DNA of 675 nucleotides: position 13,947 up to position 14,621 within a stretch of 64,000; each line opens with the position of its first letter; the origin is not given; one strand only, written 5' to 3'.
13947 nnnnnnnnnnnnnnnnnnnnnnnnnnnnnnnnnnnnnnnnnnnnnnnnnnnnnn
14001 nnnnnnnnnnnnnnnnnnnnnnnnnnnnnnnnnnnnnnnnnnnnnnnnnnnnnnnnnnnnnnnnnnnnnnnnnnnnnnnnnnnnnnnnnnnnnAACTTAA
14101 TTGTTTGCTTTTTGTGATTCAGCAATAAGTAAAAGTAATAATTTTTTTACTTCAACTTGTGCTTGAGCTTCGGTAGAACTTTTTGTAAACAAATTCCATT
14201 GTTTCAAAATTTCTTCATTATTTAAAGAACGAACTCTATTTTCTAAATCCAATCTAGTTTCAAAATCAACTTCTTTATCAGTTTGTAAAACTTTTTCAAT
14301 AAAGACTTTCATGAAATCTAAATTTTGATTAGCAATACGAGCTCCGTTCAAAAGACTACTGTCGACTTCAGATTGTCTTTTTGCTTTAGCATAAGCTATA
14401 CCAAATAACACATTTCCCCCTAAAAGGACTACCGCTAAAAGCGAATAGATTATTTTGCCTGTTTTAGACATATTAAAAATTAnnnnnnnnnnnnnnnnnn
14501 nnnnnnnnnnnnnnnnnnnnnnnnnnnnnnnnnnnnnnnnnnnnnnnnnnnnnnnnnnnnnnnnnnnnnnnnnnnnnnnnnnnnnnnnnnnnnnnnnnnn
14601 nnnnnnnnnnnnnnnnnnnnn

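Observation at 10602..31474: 17-kb giant surface-protein gene followed by a co-directional PrsA-like foldase / Hsp20 / VanW module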

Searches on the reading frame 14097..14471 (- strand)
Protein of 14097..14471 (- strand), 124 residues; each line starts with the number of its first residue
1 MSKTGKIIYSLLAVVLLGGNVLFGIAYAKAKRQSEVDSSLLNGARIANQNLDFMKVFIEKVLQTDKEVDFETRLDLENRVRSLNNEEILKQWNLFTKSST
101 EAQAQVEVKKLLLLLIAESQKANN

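Call 4: search_protein_families(library=pfam, proteins=[window:14097-14471:-], max_evalue=0.01)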
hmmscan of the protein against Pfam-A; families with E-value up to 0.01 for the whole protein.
window:14097-14471:- (124 aa): 0 families

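Call 22: find_homologous_proteins(query=window:14097-14471:-, max_evalue=0.001)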
Query window:14097-14471:- (124 aa): 9 proteins with E <= 0.001 among 18 candidates.
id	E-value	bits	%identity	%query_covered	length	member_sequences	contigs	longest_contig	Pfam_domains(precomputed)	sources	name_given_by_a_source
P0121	2.3e-68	245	98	100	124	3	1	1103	-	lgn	-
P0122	4.8e-59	215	87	100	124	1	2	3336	-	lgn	-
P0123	4.0e-52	192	78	98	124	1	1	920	-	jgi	-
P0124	6.0e-50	185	75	98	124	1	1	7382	-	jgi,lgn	jgi:hypothetical protein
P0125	8.2e-50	185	74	98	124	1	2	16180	-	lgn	-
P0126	7.3e-48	179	74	99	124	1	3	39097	-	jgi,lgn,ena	-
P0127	1.4e-40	155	67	97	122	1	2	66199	-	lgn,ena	-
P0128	3.4e-39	151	65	98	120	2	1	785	-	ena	-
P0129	1.2e-38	149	63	87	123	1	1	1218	-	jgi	jgi:hypothetical protein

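Call 24: find_encoding_contigs(protein=P0127, flank=10000, max_places=3)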
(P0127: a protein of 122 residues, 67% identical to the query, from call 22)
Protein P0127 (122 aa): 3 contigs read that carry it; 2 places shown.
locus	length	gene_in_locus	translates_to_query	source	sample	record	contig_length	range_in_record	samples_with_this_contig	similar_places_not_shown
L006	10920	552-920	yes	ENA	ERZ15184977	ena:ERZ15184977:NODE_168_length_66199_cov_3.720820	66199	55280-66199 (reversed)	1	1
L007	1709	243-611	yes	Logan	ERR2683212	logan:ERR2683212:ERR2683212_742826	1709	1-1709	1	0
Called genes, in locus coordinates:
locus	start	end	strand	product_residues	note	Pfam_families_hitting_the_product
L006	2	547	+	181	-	?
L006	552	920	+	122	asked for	-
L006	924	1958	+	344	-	PF13616:Rotamase_3, PF00639:Rotamase, PF13145:Rotamase_2 (weak)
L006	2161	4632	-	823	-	PF00521:DNA_topoisoIV, PF03989:DNA_gyraseA_C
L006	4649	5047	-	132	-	-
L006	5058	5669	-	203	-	PF13483:Lactamase_B_3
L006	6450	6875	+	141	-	-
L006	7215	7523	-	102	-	-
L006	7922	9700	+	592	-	PF02463:SMC_N (faint), PF13555:AAA_29 (faint), PF00005:ABC_tran, PF01926:MMR_HSR1 (faint), PF12848:ABC_tran_Xtn, PF00005:ABC_tran, PF13304:AAA_21 (weak)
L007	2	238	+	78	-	?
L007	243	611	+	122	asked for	-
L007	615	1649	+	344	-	PF13616:Rotamase_3, PF00639:Rotamase, PF13145:Rotamase_2 (weak)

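Call 25: find_encoding_contigs(protein=P0124, flank=10000, max_places=2)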
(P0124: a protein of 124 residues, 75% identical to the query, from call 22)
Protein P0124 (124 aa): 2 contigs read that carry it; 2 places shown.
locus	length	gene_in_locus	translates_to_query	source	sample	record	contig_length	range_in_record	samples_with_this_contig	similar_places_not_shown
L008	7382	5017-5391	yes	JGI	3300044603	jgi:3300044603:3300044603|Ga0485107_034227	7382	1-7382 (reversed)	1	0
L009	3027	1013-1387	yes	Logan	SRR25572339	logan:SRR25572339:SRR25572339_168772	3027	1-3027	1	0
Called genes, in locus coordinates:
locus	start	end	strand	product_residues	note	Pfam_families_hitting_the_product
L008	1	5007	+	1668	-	?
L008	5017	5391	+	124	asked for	-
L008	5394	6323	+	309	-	PF13616:Rotamase_3, PF00639:Rotamase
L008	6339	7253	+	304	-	-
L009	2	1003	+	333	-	?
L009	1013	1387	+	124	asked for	-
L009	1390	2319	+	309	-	PF13616:Rotamase_3, PF00639:Rotamase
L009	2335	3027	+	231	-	?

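Call 26: find_encoding_contigs(protein=P0122, flank=10000, max_places=2)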
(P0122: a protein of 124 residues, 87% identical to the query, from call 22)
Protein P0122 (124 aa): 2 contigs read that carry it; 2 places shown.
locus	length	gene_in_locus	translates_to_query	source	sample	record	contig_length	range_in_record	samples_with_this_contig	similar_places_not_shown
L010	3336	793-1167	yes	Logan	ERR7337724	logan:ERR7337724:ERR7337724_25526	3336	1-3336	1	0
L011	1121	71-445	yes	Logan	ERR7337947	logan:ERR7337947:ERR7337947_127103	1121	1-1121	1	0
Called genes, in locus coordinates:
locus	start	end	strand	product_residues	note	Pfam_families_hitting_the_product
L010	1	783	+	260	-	?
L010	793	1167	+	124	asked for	-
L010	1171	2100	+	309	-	PF13623:SurA_N_2 (weak), PF13145:Rotamase_2 (faint), PF00639:Rotamase, PF13616:Rotamase_3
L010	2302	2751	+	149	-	PF00011:HSP20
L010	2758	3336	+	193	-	?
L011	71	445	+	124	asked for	-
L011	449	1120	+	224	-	?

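Call 30: find_related_loci(query=A1, collection=genome_contigs, flank=10000)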
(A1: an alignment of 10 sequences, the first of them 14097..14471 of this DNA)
Query A1 (124 aa) in genome_contigs; peptide patterns used: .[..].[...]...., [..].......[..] (x = any residue, [..] = any of these).
78 stretches matched a pattern; 1 encode a relative of the query (tblastn E <= 1e-3); 1 distinct loci.
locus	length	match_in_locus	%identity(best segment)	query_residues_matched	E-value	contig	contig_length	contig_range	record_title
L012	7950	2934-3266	41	6-116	2e-24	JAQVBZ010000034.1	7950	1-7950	MAG: Candidatus Paceibacterota bacterium isolate STD2_77 NODE_37232_length_7950_cov_5.958200_Sandtown_D2, whole genome s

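Call 33: search_protein_families(library=pfam, proteins=[L012:3364-5733:+, L012:5672-6604:+, L012:6638-7681:+, L012:2922-3281:+, L008:6339-7253:+, L012:3-2669:+], max_evalue=0.01)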
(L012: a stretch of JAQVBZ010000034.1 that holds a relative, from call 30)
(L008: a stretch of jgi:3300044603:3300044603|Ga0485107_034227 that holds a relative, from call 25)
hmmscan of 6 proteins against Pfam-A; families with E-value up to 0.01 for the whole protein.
L012:3364-5733:+ (789 aa): 10 families
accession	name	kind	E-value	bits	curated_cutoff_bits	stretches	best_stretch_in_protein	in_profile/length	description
PF01580.24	FtsK_SpoIIIE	-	1.5e-61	208.1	24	1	414-606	2-221/221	FtsK/SpoIIIE family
PF17854.6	FtsK_alpha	-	1.2e-29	102.8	22.9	1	309-406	1-101/101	FtsK alpha domain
PF09397.16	FtsK_gamma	-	2.2e-25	88.5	30.6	1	711-770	3-62/63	Ftsk gamma domain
PF13491.11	FtsK_4TM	-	3.9e-12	46.6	23.1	1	63-187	46-167/171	4TM region of DNA translocase FtsK/SpoIIIE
PF13245.12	AAA_19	-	0.00066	20.3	25.1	0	444-572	5-103/134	AAA domain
PF13401.12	AAA_22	-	0.0022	18.7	27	1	452-603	7-124/130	AAA domain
PF01935.23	DUF87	-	0.0045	17.6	23.2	0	449-490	20-60/220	Helicase HerA, central domain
PF12846.13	AAA_10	-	0.0062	16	27.5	0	449-492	20-59/362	AAA-like domain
PF05621.17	TniB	-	0.0066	16.3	22.4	0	447-469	32-54/189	Bacterial TniB protein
PF10412.15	TrwB_AAD_bind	-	0.007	15.7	20.5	0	450-474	15-39/387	Type IV secretion-system coupling protein DNA-binding domain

L012:5672-6604:+ (310 aa): 4 families
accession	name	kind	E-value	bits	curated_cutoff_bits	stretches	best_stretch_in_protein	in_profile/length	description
PF13413.12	HTH_25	-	3.2e-20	72.2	24.6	1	43-103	2-62/62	Helix-turn-helix domain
PF09136.16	Glucodextran_B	-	5.1e-12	46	27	1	173-248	1-78/83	Glucodextranase, domain B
PF13560.12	HTH_31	-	0.00054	20.6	27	1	40-83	3-46/64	Helix-turn-helix domain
PF12844.13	HTH_19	-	0.0018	18.6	30.2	1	43-107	4-62/64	Helix-turn-helix domain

L012:6638-7681:+ (347 aa): 9 families
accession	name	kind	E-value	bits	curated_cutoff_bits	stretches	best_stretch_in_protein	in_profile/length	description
PF00154.27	RecA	-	2.6e-136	453.6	27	1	20-280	1-262/262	recA bacterial DNA recombination protein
PF21096.2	RecA_C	-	3.9e-20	72.2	27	1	283-339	1-57/57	RecA C-terminal domain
PF08423.17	Rad51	-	2.5e-12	47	22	1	51-240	7-213/244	Rad51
PF06745.19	ATPase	-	5e-10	39.6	26.6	1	52-217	1-167/231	KaiC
PF01637.24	ATPase_2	-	3e-05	24.4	33.2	1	71-128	21-69/225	ATPase domain predominantly from Archaea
PF13481.12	AAA_25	-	3e-05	24.2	27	0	48-94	11-57/195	AAA domain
PF13401.12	AAA_22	-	0.0013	19.4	27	1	71-165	6-97/130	AAA domain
PF13479.12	AAA_24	-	0.0048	17.2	27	1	73-162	5-78/195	AAA domain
PF00004.35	AAA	-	0.0067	17.3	21.2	0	75-201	3-105/131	ATPase family associated with various cellular activities (AAA)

L012:2922-3281:+ (119 aa): 0 families

L008:6339-7253:+ (304 aa): 0 families

L012:3-2669:+ (889 aa): 5 families
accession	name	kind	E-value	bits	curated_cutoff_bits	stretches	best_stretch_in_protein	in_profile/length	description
PF17936.7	Big_6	-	9.5e-08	32.6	27.6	1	369-435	10-77/83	Bacterial Ig domain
PF13620.12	CarboxypepD_reg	-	3.1e-06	27.9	32.3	1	765-844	14-81/82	Carboxypeptidase regulatory-like domain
PF00041.27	fn3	-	3.1e-05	24.5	25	1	49-123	10-80/84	Fibronectin type III domain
PF19077.6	Big_13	-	0.00027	21.8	27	1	374-437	29-96/102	Bacterial Ig-like domain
PF08308.17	PEGA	-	0.0081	16.5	20.8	0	808-844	32-67/71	PEGA domain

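Call 43: search_protein_families(library=ncbifam, proteins=[window:14097-14471:-], max_evalue=0.01)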
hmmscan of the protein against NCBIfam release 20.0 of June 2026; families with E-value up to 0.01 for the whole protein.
window:14097-14471:- (124 aa): 0 families

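Call 44: predict_structure(alignment_id=A1)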
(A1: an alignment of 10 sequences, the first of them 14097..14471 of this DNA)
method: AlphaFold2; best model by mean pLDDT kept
length: 124 residues; sequences in the alignment: 10
mean_pLDDT: 87.1   pTM: 0.64
mean pLDDT of the five models: 87.1, 86.2, 85.9, 84.6, 83.1
residues with pLDDT >= 90: 57; 70-90: 63; 50-70: 4; < 50: 0
segments of 3 or more residues with pLDDT < 50: none
pLDDT, mean of each block of 10 residues (from residue 1): 76 78 83 84 89 92 82 92 94 94 93 93 68
secondary structure, 60 per line:
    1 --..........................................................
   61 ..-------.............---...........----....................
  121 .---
elements in order: H3-62 H70-82 H86-96 H101-121

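Call 54: find_related_loci(query=A2, collection=metagenome_contigs, flank=10000)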
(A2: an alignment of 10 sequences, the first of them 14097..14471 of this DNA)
Query A2 (124 aa) in metagenome_contigs; peptide patterns used: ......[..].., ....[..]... (x = any residue, [..] = any of these).
600 stretches matched a pattern (row limit reached: there are more); 293 encode a relative of the query (tblastn E <= 1e-3); the best 80 are kept; 80 distinct loci.
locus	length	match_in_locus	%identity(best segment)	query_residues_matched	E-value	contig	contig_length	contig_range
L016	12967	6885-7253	74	1-123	3e-50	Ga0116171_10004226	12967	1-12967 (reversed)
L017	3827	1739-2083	59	6-120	8e-33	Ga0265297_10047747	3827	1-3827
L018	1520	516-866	50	5-121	9e-32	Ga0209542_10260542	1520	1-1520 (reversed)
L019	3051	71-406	51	5-116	7e-29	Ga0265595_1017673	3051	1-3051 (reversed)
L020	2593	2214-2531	53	11-116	2e-28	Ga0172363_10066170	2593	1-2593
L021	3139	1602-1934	48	7-117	3e-28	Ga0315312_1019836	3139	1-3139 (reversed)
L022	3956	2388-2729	47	3-116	3e-28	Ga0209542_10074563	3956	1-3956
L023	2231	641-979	47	1-116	3e-28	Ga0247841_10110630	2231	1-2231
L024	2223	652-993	47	3-116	2e-28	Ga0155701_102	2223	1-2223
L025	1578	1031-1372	46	3-116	1e-27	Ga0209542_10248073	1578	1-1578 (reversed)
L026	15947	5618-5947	50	7-116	1e-27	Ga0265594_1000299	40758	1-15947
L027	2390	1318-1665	47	6-121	1e-27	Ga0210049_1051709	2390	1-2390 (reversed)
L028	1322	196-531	48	5-116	1e-27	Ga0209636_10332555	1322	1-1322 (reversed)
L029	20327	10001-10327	49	8-116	2e-27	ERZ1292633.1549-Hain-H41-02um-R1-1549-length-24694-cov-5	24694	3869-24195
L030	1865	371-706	49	5-116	2e-27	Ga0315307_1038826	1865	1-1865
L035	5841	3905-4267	45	1-121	8e-27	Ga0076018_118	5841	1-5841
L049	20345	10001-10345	47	1-116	6e-26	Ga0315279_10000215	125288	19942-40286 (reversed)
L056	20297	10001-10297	51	18-116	2e-25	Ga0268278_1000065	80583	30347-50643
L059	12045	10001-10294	50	19-116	3e-25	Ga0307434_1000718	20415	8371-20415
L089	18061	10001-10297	49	18-116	2e-24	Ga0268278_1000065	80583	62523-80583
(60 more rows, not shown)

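Call 61: search_protein_representatives(alignment_id=A1)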
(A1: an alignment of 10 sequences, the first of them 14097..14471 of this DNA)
Query: 10 sequences, 124 profile positions. Proteins with E-value up to 0.001 (for the whole library): 435; up to 1e-10: 357; up to 1e-30: 3. The best 150 are listed.
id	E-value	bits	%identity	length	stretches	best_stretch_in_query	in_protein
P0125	6.7e-63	226.4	-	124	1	1-123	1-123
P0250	1.6e-44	167.0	-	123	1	2-121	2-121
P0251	3.8e-33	130.3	-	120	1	1-120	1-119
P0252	2.1e-29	118.2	-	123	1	8-117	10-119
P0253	3.3e-29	117.6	-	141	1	5-119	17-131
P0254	4.2e-29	117.2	-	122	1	5-120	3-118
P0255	5.5e-29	116.8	-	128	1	5-118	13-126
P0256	1.2e-28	115.8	-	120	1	4-118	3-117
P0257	2.4e-28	114.8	-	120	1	7-118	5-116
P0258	2.6e-28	114.7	-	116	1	11-118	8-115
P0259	1.2e-27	112.6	-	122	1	1-121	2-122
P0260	1.7e-27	112.0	-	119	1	4-117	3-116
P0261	3.2e-27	111.1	-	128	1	5-117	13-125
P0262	5.1e-27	110.5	-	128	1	11-118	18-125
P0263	2.2e-26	108.5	-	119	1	2-117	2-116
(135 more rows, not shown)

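Call 86: search_protein_families(library=pfam, proteins=[L059:1899-9860:+, L049:1-10005:+, L035:4307-5839:+], max_evalue=0.001)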
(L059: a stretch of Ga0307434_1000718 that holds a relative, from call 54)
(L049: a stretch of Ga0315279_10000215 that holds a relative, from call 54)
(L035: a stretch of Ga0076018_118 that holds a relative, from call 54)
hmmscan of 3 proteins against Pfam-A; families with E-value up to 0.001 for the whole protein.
L059:1899-9860:+ (2654 aa): 5 families
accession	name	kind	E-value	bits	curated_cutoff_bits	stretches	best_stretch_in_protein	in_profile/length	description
PF06977.17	SdiA-regulated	-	2.8e-36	125.4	21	1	1102-1328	6-235/249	SdiA-regulated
PF13385.13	Laminin_G_3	-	3.4e-25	89.4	27.6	2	232-397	1-151/151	Concanavalin A-like lectin/glucanases superfamily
PF10102.14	DUF2341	-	6e-23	81.5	23.4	2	1612-1692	2-73/84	Domain of unknown function (DUF2341)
PF00041.27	fn3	-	5.5e-05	23.7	25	1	1915-1995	2-81/84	Fibronectin type III domain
PF13620.12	CarboxypepD_reg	-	0.00047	20.9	32.3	1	2558-2611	28-82/82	Carboxypeptidase regulatory-like domain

L049:1-10005:+ (3335 aa): 1 family
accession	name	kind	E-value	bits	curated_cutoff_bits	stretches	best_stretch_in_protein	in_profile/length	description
PF10102.14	DUF2341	-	1.5e-22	80.3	23.4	1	2207-2289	1-83/84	Domain of unknown function (DUF2341)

L035:4307-5839:+ (511 aa): 0 families
